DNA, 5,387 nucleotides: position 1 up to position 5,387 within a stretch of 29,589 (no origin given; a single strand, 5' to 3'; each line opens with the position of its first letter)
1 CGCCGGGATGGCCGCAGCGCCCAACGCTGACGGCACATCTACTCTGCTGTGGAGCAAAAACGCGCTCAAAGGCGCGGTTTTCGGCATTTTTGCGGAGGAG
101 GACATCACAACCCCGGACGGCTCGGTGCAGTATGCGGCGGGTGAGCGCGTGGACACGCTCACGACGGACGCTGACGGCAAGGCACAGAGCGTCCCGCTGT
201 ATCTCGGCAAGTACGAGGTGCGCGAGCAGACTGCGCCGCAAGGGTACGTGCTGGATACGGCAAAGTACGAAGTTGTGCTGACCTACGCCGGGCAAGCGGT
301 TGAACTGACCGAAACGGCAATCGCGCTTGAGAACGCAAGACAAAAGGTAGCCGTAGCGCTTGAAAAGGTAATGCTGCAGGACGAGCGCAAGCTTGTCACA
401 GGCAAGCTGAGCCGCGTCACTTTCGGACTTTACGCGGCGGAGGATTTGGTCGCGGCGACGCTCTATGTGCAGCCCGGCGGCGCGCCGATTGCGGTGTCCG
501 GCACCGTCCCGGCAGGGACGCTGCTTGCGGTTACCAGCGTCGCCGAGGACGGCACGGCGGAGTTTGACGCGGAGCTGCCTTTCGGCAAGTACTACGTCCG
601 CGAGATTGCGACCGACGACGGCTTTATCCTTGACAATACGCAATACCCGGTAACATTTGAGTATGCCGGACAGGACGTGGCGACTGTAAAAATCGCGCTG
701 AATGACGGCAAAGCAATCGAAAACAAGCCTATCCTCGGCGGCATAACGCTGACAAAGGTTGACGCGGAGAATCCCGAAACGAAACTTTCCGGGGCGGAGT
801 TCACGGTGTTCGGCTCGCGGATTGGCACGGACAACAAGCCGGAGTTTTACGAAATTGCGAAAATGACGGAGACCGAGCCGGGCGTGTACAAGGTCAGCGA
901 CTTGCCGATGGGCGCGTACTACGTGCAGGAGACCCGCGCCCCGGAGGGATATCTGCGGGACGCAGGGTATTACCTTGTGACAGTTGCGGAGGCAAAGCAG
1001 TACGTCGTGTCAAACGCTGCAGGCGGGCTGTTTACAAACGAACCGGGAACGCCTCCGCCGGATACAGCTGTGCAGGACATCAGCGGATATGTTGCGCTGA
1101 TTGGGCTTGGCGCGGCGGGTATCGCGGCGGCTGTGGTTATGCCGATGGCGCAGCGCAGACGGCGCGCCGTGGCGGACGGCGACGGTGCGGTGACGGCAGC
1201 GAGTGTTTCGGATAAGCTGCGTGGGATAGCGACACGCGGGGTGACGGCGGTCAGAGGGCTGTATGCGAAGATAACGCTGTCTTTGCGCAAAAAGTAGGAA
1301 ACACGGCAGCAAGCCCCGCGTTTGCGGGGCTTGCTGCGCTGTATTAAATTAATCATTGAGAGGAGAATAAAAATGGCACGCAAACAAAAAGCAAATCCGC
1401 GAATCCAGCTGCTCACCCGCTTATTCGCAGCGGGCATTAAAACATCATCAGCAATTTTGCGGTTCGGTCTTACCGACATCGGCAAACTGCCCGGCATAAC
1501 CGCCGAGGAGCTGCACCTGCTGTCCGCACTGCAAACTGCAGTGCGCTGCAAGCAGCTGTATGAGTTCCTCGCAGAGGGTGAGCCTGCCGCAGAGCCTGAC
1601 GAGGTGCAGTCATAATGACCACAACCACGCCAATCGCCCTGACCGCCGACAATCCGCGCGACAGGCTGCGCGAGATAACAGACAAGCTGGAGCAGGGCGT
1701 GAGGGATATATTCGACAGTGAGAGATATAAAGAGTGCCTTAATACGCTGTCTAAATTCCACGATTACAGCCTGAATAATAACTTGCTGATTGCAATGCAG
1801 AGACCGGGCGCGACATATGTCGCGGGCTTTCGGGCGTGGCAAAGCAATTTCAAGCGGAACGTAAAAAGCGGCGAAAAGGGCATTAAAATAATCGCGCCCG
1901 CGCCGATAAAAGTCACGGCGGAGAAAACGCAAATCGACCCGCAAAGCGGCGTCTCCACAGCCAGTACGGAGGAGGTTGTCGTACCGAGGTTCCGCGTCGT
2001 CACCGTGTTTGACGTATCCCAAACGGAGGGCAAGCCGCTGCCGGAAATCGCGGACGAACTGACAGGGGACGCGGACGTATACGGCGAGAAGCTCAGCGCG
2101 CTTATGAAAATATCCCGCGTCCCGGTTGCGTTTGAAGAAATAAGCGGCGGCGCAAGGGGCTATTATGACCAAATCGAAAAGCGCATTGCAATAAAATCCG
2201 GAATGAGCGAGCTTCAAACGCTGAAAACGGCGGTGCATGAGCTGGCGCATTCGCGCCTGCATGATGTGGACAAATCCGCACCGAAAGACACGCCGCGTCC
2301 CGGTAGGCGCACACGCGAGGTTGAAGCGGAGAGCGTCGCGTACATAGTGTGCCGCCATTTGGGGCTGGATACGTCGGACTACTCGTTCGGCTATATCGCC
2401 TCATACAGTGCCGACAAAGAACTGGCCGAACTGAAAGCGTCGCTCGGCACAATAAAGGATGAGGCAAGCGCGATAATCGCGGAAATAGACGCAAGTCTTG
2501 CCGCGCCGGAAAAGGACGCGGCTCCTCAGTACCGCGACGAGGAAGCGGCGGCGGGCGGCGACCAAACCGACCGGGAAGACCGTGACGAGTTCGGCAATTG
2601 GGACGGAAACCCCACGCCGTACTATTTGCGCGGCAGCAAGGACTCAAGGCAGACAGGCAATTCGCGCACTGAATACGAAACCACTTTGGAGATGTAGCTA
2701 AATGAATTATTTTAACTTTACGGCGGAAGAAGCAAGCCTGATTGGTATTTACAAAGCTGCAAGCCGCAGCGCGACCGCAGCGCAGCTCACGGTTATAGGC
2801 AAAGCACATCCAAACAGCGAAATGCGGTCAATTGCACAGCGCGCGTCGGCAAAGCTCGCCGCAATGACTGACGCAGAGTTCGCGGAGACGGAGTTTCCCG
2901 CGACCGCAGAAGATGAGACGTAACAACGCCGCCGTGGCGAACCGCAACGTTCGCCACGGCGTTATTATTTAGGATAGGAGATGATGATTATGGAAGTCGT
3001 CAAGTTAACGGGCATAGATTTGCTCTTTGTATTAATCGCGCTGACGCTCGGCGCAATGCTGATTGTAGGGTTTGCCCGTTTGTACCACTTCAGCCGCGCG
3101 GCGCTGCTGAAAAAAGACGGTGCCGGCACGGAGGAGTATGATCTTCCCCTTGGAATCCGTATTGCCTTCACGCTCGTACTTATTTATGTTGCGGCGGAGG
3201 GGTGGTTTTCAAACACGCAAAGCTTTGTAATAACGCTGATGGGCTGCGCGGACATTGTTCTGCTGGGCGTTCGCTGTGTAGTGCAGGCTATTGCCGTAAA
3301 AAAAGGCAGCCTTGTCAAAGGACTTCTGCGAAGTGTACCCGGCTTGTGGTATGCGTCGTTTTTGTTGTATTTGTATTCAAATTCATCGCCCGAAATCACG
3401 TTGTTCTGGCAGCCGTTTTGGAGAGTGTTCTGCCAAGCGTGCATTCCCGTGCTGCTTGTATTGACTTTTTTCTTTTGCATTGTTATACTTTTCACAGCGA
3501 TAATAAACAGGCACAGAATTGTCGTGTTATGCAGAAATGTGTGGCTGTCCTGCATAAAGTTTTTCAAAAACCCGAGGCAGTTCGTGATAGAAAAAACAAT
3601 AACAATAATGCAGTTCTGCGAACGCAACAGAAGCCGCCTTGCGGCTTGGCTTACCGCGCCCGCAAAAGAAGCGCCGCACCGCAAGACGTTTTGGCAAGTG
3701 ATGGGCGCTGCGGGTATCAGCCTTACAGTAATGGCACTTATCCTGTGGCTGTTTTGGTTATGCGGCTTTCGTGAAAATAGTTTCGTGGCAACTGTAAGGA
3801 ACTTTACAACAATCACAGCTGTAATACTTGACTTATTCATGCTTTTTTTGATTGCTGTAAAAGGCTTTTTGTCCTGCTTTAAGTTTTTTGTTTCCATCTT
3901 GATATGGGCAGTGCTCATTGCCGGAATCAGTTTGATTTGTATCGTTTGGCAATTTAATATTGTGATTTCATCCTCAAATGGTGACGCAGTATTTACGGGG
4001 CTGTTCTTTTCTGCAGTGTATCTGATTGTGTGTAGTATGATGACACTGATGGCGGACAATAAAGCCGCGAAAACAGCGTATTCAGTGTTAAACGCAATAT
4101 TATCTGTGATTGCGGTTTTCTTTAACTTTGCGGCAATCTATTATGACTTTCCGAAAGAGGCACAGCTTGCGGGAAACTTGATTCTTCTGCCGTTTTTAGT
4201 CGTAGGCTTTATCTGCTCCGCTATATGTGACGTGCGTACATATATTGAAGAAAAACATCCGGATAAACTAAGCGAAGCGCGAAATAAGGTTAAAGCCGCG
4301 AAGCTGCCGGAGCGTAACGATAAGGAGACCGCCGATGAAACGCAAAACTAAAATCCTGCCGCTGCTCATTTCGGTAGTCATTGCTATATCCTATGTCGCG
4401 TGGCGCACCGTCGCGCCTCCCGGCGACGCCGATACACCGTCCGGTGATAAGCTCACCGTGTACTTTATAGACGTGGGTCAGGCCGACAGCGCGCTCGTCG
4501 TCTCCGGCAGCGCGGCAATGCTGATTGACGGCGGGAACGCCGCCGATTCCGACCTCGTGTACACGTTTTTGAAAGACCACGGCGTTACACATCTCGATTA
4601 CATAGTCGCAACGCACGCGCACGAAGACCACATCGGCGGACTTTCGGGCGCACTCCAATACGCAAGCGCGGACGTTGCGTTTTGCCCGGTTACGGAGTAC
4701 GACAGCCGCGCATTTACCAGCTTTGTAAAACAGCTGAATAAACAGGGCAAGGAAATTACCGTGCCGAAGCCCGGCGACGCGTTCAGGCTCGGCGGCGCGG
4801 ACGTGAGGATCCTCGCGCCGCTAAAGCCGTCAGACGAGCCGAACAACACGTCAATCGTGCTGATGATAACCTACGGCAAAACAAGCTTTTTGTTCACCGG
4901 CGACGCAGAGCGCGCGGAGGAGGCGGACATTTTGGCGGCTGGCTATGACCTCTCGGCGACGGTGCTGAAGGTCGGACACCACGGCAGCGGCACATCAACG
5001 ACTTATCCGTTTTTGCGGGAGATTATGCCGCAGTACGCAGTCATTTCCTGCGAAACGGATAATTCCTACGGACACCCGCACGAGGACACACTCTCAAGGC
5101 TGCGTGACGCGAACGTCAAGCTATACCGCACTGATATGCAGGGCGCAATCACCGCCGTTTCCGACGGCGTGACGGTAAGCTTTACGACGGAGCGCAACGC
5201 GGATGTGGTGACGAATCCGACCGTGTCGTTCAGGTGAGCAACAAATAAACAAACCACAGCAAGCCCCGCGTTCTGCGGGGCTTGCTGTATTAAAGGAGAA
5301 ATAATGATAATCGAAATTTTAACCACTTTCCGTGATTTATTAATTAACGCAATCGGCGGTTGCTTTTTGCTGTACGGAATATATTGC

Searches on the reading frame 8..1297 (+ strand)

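Call 25: search_protein_families(library=pfam, proteins=[window:8-1297:+], max_evalue=0.001)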
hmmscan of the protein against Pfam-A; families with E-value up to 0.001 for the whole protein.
window:8-1297:+ (429 aa): 2 families
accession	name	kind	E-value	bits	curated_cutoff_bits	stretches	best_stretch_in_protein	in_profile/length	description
PF17802.7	SpaA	-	2.9e-42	143.2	23.1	3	245-332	2-82/91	Prealbumin-like fold domain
PF17210.9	SdrD_B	-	1.5e-05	25.6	29.7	0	41-85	32-75/112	SdrD B-like domain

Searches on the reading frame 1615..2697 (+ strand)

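Call 25: search_protein_families(library=pfam, proteins=[window:1615-2697:+], max_evalue=0.001)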
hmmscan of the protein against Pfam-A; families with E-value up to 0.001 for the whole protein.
window:1615-2697:+ (360 aa): 3 families
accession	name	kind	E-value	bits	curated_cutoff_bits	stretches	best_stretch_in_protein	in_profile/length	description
PF08401.16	ArdcN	-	5.9e-10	39.8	22.6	1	19-132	9-123/123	N-terminal domain of anti-restriction factor ArdC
PF06114.19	Peptidase_M78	-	2.4e-06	27.8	22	1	181-243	20-83/123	IrrE N-terminal-like domain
PF20573.4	DUF6782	-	1e-05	25.4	27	1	160-214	48-102/241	Putative metallopeptidase family (DUF6782)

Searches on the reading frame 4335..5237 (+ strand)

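Call 25: search_protein_families(library=pfam, proteins=[window:4335-5237:+], max_evalue=0.001)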
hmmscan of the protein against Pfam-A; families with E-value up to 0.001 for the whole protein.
window:4335-5237:+ (300 aa): 3 families
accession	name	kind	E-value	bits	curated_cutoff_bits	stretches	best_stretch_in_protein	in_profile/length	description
PF00753.33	Lactamase_B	-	2.8e-18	67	22.7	1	46-239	2-194/196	Metallo-beta-lactamase superfamily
PF12706.13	Lactamase_B_2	-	6.2e-09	36.2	27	1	81-214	25-165/200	Beta-lactamase superfamily domain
PF19583.5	ODP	-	0.00044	20.6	27.2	1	50-158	3-108/194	ODP family beta lactamase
